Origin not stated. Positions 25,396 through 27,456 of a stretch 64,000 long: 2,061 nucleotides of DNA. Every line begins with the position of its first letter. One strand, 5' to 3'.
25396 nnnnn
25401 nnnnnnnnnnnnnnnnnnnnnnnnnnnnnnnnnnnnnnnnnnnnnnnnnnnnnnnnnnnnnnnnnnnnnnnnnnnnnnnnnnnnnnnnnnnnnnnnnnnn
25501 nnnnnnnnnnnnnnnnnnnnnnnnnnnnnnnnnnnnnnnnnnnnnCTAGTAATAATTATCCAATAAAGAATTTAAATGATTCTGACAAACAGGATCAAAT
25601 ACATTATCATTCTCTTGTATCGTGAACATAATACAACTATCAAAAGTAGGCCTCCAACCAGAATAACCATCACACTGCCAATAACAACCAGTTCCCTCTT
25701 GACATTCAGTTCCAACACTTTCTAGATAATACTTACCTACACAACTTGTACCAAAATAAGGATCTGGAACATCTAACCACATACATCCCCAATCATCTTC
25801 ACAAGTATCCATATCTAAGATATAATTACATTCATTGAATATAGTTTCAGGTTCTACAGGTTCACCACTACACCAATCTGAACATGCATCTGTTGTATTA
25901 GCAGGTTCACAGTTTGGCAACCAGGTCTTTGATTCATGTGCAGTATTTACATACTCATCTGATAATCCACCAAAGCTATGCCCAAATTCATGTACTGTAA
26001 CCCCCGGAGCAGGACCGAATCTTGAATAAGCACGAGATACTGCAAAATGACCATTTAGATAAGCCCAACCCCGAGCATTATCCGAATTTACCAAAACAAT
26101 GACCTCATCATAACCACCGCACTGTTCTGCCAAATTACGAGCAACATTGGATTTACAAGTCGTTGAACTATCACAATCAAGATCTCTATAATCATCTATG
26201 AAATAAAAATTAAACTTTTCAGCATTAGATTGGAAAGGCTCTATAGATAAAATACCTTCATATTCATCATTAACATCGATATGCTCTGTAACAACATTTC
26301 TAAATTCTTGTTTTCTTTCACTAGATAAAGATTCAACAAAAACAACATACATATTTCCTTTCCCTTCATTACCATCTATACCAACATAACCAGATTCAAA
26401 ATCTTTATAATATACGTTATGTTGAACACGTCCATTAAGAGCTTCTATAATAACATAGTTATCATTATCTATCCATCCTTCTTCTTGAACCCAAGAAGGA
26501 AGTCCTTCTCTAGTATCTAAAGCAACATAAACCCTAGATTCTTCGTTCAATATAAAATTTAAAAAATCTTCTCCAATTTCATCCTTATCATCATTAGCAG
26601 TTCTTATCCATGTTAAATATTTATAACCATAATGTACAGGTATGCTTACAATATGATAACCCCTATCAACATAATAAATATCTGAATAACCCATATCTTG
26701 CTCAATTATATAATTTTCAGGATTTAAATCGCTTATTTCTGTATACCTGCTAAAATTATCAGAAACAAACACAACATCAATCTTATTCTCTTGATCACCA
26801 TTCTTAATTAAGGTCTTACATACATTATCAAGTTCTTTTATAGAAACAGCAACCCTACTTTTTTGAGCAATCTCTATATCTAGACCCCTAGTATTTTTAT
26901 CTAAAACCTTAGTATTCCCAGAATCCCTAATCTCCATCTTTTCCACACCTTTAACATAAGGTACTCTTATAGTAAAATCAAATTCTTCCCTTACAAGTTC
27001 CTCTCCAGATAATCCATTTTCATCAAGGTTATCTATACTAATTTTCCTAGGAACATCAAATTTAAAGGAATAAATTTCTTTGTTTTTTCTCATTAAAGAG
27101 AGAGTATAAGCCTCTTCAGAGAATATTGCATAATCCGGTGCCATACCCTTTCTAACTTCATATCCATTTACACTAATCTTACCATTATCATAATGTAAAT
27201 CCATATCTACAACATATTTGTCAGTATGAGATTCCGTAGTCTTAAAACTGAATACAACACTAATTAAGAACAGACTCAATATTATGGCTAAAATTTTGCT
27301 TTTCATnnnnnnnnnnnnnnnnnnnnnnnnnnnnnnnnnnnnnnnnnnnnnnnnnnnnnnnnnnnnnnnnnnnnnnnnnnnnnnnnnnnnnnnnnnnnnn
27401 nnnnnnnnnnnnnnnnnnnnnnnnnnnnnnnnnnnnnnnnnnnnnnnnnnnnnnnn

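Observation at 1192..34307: Five secreted proteins share an FN3-like plus single-EF-hand dockerin-like cassette: a candidate archaeal enzyme-docking system with no visible cohesin partner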

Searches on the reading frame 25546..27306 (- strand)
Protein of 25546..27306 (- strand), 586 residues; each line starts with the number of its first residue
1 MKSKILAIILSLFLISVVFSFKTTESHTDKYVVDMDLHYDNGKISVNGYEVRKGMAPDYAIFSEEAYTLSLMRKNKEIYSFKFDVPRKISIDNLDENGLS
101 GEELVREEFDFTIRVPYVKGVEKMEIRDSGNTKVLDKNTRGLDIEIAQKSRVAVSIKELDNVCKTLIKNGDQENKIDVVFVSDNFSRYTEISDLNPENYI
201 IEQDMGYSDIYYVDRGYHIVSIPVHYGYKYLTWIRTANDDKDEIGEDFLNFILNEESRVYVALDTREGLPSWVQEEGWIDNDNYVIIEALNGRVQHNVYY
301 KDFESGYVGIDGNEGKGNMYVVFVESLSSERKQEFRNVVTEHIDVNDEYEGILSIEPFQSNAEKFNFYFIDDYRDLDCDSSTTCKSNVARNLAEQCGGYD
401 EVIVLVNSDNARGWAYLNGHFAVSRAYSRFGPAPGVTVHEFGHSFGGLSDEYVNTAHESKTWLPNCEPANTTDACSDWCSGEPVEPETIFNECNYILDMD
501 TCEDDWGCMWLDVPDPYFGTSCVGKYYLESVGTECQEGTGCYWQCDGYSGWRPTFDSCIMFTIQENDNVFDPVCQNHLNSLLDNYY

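Call 17: search_protein_families(library=pfam, proteins=[window:25546-27306:-], max_evalue=0.01)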
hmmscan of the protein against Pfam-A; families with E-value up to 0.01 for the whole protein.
window:25546-27306:- (586 aa): 1 family
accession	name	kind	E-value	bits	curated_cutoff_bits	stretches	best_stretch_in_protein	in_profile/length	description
PF09471.16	Peptidase_M64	-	4e-11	43.1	26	1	381-468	93-177/302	IgA Peptidase M64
